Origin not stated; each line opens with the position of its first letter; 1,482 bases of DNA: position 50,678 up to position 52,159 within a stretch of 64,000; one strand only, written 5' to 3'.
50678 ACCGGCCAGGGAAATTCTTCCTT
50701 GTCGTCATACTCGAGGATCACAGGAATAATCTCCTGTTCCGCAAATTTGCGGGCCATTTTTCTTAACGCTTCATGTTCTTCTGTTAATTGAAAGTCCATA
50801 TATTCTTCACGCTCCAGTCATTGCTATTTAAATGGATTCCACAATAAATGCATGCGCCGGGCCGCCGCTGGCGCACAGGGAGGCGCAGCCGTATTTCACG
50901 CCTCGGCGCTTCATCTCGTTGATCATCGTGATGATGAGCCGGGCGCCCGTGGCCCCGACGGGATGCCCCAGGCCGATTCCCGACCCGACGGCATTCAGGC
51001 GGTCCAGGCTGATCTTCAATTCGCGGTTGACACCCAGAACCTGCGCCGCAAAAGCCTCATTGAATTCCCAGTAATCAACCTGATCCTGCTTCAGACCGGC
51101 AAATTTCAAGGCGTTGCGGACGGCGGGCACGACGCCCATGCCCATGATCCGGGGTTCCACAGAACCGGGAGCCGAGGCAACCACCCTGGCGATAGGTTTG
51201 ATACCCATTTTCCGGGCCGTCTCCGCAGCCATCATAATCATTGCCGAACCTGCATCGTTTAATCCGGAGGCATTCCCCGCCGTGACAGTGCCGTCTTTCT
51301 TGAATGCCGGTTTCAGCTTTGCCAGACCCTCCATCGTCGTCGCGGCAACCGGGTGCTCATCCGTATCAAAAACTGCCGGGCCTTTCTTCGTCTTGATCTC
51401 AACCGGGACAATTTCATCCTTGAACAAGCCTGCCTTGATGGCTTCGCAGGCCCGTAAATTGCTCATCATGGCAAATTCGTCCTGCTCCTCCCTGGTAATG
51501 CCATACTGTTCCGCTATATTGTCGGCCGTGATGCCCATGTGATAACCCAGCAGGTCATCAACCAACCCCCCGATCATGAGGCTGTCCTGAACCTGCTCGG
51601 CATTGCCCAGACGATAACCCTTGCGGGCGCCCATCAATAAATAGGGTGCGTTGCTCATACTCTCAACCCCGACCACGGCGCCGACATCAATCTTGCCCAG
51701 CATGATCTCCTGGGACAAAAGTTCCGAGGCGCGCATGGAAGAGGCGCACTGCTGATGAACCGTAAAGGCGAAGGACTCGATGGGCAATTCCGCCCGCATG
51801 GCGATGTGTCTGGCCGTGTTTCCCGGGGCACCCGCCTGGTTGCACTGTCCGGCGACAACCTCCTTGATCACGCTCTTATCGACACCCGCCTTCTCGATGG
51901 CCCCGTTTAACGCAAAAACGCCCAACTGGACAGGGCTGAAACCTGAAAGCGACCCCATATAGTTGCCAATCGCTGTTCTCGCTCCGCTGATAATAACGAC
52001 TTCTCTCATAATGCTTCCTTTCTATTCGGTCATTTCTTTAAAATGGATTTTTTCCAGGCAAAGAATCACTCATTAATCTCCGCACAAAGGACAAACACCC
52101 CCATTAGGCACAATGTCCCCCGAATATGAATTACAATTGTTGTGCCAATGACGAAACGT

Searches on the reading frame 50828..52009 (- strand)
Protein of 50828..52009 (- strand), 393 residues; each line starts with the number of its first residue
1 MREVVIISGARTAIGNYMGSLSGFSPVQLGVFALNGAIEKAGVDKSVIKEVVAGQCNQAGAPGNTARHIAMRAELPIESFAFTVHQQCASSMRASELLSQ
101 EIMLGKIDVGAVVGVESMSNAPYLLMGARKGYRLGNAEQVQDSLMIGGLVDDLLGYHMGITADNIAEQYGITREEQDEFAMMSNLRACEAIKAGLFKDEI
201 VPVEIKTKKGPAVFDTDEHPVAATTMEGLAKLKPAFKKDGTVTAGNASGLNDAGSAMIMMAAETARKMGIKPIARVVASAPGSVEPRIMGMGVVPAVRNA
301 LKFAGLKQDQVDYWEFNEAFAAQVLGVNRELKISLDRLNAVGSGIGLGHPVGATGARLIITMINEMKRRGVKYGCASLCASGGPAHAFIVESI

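Call 16: search_protein_families(library=pfam, proteins=[window:50828-52009:-], max_evalue=0.00001)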
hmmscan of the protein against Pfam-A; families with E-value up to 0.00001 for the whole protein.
window:50828-52009:- (393 aa): 2 families
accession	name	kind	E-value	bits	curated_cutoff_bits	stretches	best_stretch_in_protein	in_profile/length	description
PF00108.29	Thiolase_N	-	1.4e-82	277.4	26.4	1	4-262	1-259/260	Thiolase, N-terminal domain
PF02803.24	Thiolase_C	-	2.4e-38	130.9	27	1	271-391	2-122/123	Thiolase, C-terminal domain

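Call 38: search_protein_families(library=ncbifam, proteins=[window:50828-52009:-], max_evalue=1e-20)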
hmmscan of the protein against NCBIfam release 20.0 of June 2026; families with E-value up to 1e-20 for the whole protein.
window:50828-52009:- (393 aa): 30 families (the best 25 are shown)
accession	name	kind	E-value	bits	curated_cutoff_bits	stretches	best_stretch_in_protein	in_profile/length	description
TIGR01930.1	AcCoA-C-Actrans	subfamily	1.3e-123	412.7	240.55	1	6-391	1-385/385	acetyl-CoA C-acyltransferase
NF006552.0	PRK09051.1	subfamily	7.8e-123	410.6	565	1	1-392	3-394/395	beta-ketothiolase BktB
NF004206.0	PRK05656.1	subfamily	3.5e-117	391.8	688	1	1-391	1-391/392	acetyl-CoA C-acetyltransferase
NF042999.1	bketothiol_BktB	equivalog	9e-114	380.8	725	1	2-392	3-393/394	beta-ketothiolase BktB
NF006086.0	PRK08235.1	equivalog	2e-104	349.9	526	1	1-391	1-391/393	acetyl-CoA C-acetyltransferase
NF004853.0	PRK06205.1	subfamily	2.9e-103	346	551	1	1-392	1-402/404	acetyl-CoA C-acetyltransferase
TIGR02430.1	pcaF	equivalog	6.8e-98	328.3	597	1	2-392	1-399/400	3-oxoadipyl-CoA thiolase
NF006551.0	PRK09050.1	subfamily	7.3e-97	325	605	1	1-392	1-400/401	3-oxoadipyl-CoA thiolase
NF005404.0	PRK06954.1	subfamily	1e-96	324.4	687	1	3-391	8-395/397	acetyl-CoA C-acetyltransferase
NF005152.0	PRK06633.1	equivalog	8e-90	301.2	675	1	2-393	3-392/392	acetyl-CoA C-acetyltransferase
NF042967.1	AcCoAtase_PhaA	equivalog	5.8e-89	299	740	1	1-392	1-395/396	acetyl-CoA acetyltransferase PhaA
NF005033.0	PRK06445.1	equivalog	4e-88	296.2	511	1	32-392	39-394/395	acetyl-CoA C-acetyltransferase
NF004983.0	PRK06366.1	equivalog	4.2e-85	286.1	627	1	1-391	1-385/388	acetyl-CoA C-acetyltransferase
NF006001.0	PRK08131.1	equivalog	1.3e-84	284.5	622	1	2-392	2-399/401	3-oxoadipyl-CoA thiolase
NF005805.0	PRK07661.1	equivalog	2.1e-84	283.7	633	1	1-391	1-389/391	acetyl-CoA C-acetyltransferase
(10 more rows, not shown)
